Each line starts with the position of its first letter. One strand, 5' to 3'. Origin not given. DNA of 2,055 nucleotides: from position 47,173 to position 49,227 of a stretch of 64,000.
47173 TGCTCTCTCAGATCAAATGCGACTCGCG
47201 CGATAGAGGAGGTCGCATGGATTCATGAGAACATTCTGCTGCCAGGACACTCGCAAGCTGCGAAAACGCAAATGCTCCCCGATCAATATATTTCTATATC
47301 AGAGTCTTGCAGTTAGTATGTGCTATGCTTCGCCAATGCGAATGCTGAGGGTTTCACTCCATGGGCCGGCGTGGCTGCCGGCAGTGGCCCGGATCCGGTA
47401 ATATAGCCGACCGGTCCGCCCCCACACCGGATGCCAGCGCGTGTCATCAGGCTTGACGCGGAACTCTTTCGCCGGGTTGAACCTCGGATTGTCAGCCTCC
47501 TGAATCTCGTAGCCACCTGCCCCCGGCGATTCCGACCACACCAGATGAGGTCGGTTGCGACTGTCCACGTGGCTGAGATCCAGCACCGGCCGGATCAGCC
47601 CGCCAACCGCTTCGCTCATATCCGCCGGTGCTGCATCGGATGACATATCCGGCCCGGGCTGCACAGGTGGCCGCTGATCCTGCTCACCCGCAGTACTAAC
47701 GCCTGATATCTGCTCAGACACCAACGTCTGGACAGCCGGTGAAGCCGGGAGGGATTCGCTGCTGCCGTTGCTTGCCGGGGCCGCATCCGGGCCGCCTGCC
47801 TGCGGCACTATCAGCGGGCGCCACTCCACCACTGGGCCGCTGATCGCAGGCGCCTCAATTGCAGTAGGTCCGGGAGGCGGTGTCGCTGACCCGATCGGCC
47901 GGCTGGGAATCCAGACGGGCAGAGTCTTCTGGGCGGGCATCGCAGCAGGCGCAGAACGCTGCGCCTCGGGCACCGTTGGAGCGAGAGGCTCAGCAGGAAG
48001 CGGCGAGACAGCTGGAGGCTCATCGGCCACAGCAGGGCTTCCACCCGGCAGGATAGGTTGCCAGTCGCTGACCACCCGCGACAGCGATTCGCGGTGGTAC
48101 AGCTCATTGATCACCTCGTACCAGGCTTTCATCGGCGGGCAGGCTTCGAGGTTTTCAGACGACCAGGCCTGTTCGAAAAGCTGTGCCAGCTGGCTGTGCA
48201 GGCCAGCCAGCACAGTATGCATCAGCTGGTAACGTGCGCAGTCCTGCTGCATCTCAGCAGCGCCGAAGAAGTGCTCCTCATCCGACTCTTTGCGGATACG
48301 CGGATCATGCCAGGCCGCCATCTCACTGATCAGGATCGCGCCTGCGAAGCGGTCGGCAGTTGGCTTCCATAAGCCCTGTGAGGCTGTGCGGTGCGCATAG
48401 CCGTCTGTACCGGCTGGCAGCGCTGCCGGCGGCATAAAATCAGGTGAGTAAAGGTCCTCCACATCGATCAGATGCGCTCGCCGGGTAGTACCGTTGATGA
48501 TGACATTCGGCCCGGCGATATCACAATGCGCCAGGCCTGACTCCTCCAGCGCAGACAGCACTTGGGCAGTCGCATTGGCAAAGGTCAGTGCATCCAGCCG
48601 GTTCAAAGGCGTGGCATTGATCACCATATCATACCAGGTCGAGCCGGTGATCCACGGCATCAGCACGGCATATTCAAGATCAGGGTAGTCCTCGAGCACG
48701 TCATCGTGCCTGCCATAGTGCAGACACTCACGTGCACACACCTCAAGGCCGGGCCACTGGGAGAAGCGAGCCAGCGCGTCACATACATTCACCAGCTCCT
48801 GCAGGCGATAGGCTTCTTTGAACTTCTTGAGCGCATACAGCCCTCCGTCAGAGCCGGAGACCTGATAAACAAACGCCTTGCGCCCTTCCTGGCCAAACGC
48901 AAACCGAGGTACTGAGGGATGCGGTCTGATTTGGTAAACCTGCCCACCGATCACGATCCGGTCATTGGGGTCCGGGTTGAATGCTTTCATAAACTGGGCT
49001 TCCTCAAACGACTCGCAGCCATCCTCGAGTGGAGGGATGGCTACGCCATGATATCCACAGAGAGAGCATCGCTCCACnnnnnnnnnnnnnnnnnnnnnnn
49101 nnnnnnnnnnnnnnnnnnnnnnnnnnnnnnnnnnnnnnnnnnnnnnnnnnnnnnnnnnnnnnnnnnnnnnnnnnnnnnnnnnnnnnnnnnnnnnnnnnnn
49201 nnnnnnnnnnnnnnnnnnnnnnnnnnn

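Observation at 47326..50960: FN3-like module family shared by a phosphatase (x7) and its neighbouring kinase (x1), with no export signal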

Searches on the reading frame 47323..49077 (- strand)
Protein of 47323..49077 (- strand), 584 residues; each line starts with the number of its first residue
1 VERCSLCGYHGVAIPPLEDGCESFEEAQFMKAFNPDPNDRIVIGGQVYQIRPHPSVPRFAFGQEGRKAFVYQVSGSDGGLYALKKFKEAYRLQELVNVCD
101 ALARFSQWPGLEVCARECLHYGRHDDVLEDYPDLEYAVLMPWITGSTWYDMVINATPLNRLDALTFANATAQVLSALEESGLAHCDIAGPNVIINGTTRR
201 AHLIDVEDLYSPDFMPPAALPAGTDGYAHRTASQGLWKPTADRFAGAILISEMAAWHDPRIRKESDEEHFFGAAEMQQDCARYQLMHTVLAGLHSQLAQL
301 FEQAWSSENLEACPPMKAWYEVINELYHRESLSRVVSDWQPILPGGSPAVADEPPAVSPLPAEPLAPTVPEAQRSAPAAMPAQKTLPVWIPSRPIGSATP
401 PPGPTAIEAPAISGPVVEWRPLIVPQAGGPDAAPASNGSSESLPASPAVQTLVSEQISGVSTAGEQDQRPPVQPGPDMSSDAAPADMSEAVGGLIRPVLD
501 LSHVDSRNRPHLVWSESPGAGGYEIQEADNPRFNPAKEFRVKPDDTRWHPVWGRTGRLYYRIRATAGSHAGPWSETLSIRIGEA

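Call 3: search_protein_families(library=pfam, proteins=[window:47323-49077:-], max_evalue=0.1)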
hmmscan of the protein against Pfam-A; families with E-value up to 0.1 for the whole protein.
window:47323-49077:- (584 aa): 0 families

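Call 18: search_protein_families(library=padloc, proteins=[window:47326-48990:-], max_evalue=0.01)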
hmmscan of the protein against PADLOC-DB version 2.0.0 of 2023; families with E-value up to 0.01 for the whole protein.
window:47326-48990:- (555 aa): 13 families
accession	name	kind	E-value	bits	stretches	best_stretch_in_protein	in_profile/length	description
PDLC04059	PD-T4-6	-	2.3e-06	25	1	109-177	88-155/433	-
PDLC03921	MkoA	-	6.2e-06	22.1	1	107-228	566-676/1607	-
PDLC02223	STK_OB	-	6.4e-06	23.3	1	109-220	109-220/562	-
PDLC04042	PD-T4-6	-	4.4e-05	21.3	1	109-176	86-152/292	-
PDLC02512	PglW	-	0.00012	18.1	1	140-240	620-722/1403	PglW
PDLC04047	PD-T4-6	-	0.00029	18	1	108-176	87-154/327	-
PDLC04053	PD-T4-6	-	0.00033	18.2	1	108-176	85-154/311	-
PDLC04056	PD-T4-6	-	0.0018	15.5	1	113-177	89-150/415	-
PDLC04060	PD-T4-6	-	0.0021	15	1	98-166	76-142/486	-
PDLC04046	PD-T4-6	-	0.0025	15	1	110-176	94-161/427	-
PDLC04044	PD-T4-6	-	0.0033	14.6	1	106-176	112-182/372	-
PDLC04058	PD-T4-6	-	0.0046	14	1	111-176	94-159/460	-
PDLC04049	PD-T4-6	-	0.0097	12.8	0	104-176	86-159/442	-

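Call 19: search_protein_families(library=ncbifam, proteins=[window:47326-48990:-], max_evalue=0.01)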
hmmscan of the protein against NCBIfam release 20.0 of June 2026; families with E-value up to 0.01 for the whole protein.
window:47326-48990:- (555 aa): 2 families
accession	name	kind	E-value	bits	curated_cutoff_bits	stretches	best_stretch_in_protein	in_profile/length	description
NF033442.0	BREX_PglW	equivalog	0.0006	17.6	990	1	126-236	603-715/1391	BREX system serine/threonine kinase PglW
NF038151.1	lanthi_synth_III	equivalog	0.0096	14.3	575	0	134-293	338-489/833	class III lanthionine synthetase LanKC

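Call 23: find_homologous_proteins(query=window:47326-48990:-, max_evalue=0.00001)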
Query window:47326-48990:- (555 aa): 123 proteins with E <= 0.00001 among 8000 candidates; the best 120 are listed.
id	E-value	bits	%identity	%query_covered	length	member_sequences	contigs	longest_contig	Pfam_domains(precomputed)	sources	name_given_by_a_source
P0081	0.0e+0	1283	100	100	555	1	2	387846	-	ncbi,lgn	-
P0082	1.0e-215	736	61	99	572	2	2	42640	-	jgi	-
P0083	1.2e-202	693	57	100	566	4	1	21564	-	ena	-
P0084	1.2e-201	689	57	100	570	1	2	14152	-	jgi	jgi:hypothetical protein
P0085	5.4e-201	687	58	100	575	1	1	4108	-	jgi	jgi:hypothetical protein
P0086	8.3e-201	687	57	100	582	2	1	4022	-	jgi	jgi:hypothetical protein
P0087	4.2e-199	681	55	100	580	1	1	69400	-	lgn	-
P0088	1.4e-198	679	55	100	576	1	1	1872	-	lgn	-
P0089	1.7e-198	679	56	100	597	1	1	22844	-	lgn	-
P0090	2.1e-198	679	56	100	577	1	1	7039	-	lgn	-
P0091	4.7e-197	674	56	100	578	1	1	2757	-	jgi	-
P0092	3.7e-196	671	56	100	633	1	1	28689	-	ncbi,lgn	-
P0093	2.7e-195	668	55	100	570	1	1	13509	-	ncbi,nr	ncbi:MAG: hypothetical protein JXB07_20385 [Anaerolineae bacterium]|nr:hypothetical protein [Anaerol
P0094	5.7e-195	667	55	100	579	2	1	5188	-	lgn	-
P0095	7.5e-195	667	56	100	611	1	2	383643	-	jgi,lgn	jgi:hypothetical protein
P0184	2.2e-73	266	43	53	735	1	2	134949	-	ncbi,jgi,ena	-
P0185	5.4e-73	265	42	52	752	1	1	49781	PF25168.2,PF24805.2,PF23411.2,PF24817.2,PF23393.3,PF23389.2,PF00069.32,PF20426.5,PF00400.39,PF23414.2,PF23410.5,PF25174.2,PF24814.2,PF23381.2,PF25173.2,PF23383.2,PF25171.2,PF12894.14,PF25175.2,PF24796.2,PF23409.2,PF25172.2,PF24782.3,PF24807.2,PF25047.1,PF23756.2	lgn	-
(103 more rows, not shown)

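Call 39: search_solved_structures(query=A2, max_evalue=0.01)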
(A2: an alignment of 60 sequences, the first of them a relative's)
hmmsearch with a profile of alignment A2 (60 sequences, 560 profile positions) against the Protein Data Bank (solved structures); distinct sequences matched with E-value up to 0.01: 11.
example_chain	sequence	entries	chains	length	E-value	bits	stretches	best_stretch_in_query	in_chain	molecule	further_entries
5j0a_A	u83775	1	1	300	0.00021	23.8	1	136-250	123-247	Lymphokine-activated killer T-cell-originated protein kinase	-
5j0a_B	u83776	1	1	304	0.00022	23.7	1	136-250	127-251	Lymphokine-activated killer T-cell-originated protein kinase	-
3f69_A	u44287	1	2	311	0.0049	19.3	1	110-174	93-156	Serine/threonine-protein kinase pknB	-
6b2p_A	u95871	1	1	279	0.0055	19.1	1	110-170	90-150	Serine/threonine-protein kinase PknB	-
6i2p_A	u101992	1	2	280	0.0055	19.1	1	110-170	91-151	Serine/threonine-protein kinase PknB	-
5u94_A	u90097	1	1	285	0.0057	19.1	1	110-170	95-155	Serine/threonine-protein kinase PknB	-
1o6y_A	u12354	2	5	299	0.0061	18.9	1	110-170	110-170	SERINE/THREONINE-PROTEIN KINASE PKNB | Probable serine/threonine-protein kinase pknB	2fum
3ori_A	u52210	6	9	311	0.0064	18.9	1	110-170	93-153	Serine/threonine protein kinase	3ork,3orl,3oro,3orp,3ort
3f61_A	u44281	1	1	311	0.0064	18.9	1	110-170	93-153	Serine/threonine-protein kinase pknB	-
1mru_A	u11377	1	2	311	0.0064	18.9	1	110-170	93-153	Probable serine/threonine-protein kinase pknB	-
3orm_A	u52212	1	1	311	0.0064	18.9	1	110-170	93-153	Serine/threonine protein kinase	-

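Call 45: predict_structure(alignment_id=A2)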
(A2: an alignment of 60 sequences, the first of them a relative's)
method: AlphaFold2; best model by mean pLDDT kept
length: 555 residues; sequences in the alignment: 60
mean_pLDDT: 78.2   pTM: 0.61
mean pLDDT of the five models: 78.2, 77.4, 77.4, 76.8, 76.1
residues with pLDDT >= 90: 332; 70-90: 53; 50-70: 26; < 50: 144
segments of 3 or more residues with pLDDT < 50: 27-32, 326-458
pLDDT, mean of each block of 10 residues (from residue 1): 77 97 62 63 93 92 91 93 96 97 96 94 93 98 97 94 94 93 87 88 92 98 98 90 95 98 98 98 98 98 84 61 47 42 37 38 36 39 40 40 36 34 30 34 39 44 87 95 96 98 97 96 96 97 97 79
secondary structure, 60 per line:
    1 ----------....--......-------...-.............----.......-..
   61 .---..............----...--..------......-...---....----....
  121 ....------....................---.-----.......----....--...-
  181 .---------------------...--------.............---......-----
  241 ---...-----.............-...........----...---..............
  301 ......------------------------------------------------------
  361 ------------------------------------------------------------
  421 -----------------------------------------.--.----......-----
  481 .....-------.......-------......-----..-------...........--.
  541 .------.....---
elements in order: E11-14 E17-22 H34-38 E39-46 E51-57 H65-78 H96-101 E109-112 H119-124 H131-150 E163-166 E171-174 H214-226 H230-235 H252-264 H266-276 H287-306 E470-475 E481-485 E493-499 E507-512 E527-537 E548-552

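Call 49: fold_search(model_id=the predicted structure, library=pdb)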
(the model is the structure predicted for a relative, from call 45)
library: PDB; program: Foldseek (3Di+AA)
matches with E <= 10: 1997; with E <= 0.001: 1926
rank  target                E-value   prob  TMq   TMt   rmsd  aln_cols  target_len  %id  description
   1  5t1s_A                2.4e-08  1.00  0.33  0.60   7.3       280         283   16  Irak4 kinase - compound 1 co-structure (released 2017-05-03)
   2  4yo6_A                2.4e-08  1.00  0.33  0.58   5.8       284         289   15  Irak4-inhibitor co-structure (released 2015-05-20)
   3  5fg8_A                3.0e-08  1.00  0.33  0.61   6.7       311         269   12  Drosophila CaMKII-wt in complex with a fragment of the Eag potassium channel and Mg2+/ADP (released 2016-12-28)
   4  4ztm_A                3.0e-08  1.00  0.32  0.57   6.0       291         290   15  Irak4-inhibitor co-structure (released 2015-09-02)
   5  4rmz_A                4.1e-08  1.00  0.32  0.58   7.6       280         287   16  Crystal Structure of IRAK-4 (released 2016-01-13)
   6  8atn_BBB              4.6e-08  1.00  0.33  0.60   5.6       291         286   16  Discovery of IRAK4 Inhibitor 38 (released 2023-09-06)
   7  7zho                  4.8e-08  1.00  0.39  0.66   7.5       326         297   16  Crystal structure of TTBK1 in complex with compound 3 (7-001) (released 2023-04-19)
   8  6o9d_D                4.8e-08  1.00  0.32  0.59   6.4       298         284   14  Structure of the IRAK4 kinase domain with compound 5 (released 2019-05-22)
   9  3mb7                  5.4e-08  1.00  0.33  0.53   7.8       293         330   10  Human CK2 catalytic domain in complex with a difurane derivative inhibitor (AMR) (released 2010-05-05)
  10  6l24                  6.0e-08  1.00  0.34  0.54   8.0       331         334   11  Crystal structure of CK2a1 H115Y/V116I with hematein (released 2020-02-26)
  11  6g4j_A                6.3e-08  1.00  0.33  0.60   5.7       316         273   16  Structure of the protein kinase YabT from Bacillus subtilis in complex with an alphaREP crystallization helper (released 2019-01-30)
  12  5zn2                  7.8e-08  1.00  0.33  0.53   8.2       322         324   10  X-ray structure of protein kinase ck2 alpha subunit H148A mutant (released 2018-11-21)
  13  5zn0                  8.2e-08  1.00  0.33  0.53   8.2       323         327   10  Joint X-ray/neutron structure of protein kinase ck2 alpha subunit (released 2018-11-21)
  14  2pvr                  8.2e-08  1.00  0.33  0.53   8.8       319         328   11  Crystal structure of the catalytic subunit of protein kinase CK2 (C-terminal deletion mutant 1-335) in complex with two  (released 2007-06-26)
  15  3u87_A                8.2e-08  1.00  0.34  0.54   7.2       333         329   10  Structure of a chimeric construct of human CK2alpha and human CK2alpha' in complex with a non-hydrolysable ATP-analogu (released 2012-05-30)
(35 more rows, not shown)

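Call 81: find_encoding_contigs(protein=P0185, flank=8000, max_places=2)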
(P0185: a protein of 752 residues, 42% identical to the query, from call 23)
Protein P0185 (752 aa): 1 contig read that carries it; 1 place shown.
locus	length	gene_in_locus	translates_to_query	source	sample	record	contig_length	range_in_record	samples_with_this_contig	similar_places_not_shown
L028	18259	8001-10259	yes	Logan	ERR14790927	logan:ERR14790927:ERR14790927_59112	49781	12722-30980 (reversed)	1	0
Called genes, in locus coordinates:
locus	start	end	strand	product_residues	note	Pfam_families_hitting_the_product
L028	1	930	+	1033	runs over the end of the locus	PF01636:APH (faint), PF00069:Pkinase, PF07714:PK_Tyr_Ser-Thr, PF07676:PD40 (faint), PF26549:Tricorn_N (faint)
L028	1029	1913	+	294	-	PF13240:Zn_Ribbon_1 (weak)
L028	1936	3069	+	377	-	PF13240:Zn_Ribbon_1 (weak)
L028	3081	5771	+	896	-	PF01935:DUF87 (faint)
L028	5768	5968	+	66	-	-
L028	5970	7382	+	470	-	-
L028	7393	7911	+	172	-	-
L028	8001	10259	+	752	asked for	PF23381:Beta-prop_IFT122_1st, PF25171:Beta-prop_WDR36-Utp21_1st, PF25174:Beta-prop_THOC3, PF24817:WD40_WDHD1_1st, PF25175:Beta-prop_WDR5, PF23383:Beta-prop_IFT140_1st, PF23414:Beta-prop_EML_2, PF24807:WD40_CDC20-Fz, +22 more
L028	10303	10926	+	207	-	-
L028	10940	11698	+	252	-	PF13519:VWA_2 (weak)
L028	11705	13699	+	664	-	PF13672:PP2C_2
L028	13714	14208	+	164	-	PF08817:YukD (weak)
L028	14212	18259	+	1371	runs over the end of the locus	PF00437:T2SSE (faint), PF01443:Viral_helicase1 (faint), PF01580:FtsK_SpoIIIE, PF05729:NACHT (faint), PF13191:AAA_16 (faint), PF13245:AAA_19 (faint), PF13401:AAA_22 (weak), PF01580:FtsK_SpoIIIE, +3 more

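Call 82: find_encoding_contigs(protein=P0184, flank=8000, max_places=2)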
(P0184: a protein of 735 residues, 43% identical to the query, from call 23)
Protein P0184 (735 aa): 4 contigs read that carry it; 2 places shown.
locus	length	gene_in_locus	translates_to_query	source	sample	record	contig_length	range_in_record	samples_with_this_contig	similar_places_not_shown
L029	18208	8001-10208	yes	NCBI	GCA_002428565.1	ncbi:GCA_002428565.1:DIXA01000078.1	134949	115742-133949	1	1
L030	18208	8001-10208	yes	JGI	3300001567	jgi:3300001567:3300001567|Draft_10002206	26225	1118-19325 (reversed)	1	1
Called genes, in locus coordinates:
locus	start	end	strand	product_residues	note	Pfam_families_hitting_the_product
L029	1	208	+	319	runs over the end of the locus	PF02899:Phage_int_SAM_1 (faint), PF00589:Phage_integrase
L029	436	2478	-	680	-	PF12770:CHAT, PF03781:FGE-sulfatase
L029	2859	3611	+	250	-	PF13519:VWA_2 (weak)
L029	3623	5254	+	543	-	PF13672:PP2C_2 (weak)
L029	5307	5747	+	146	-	-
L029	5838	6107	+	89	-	PF06013:WXG100, PF25547:WXG100_2 (weak)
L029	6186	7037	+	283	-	PF01551:Peptidase_M23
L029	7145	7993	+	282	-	-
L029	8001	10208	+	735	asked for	-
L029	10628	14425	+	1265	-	PF13401:AAA_22 (faint), PF24883:NPHP3_N (faint), PF00005:ABC_tran (faint), PF01580:FtsK_SpoIIIE, PF01935:DUF87 (faint), PF13191:AAA_16 (faint), PF13245:AAA_19 (faint), PF01580:FtsK_SpoIIIE, +3 more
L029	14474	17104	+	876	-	PF03781:FGE-sulfatase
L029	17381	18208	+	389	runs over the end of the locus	PF12385:Peptidase_C70 (weak), PF13529:Peptidase_C39_2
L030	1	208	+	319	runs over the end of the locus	PF02899:Phage_int_SAM_1 (faint), PF00589:Phage_integrase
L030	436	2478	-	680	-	PF12770:CHAT, PF03781:FGE-sulfatase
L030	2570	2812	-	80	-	-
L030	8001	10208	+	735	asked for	-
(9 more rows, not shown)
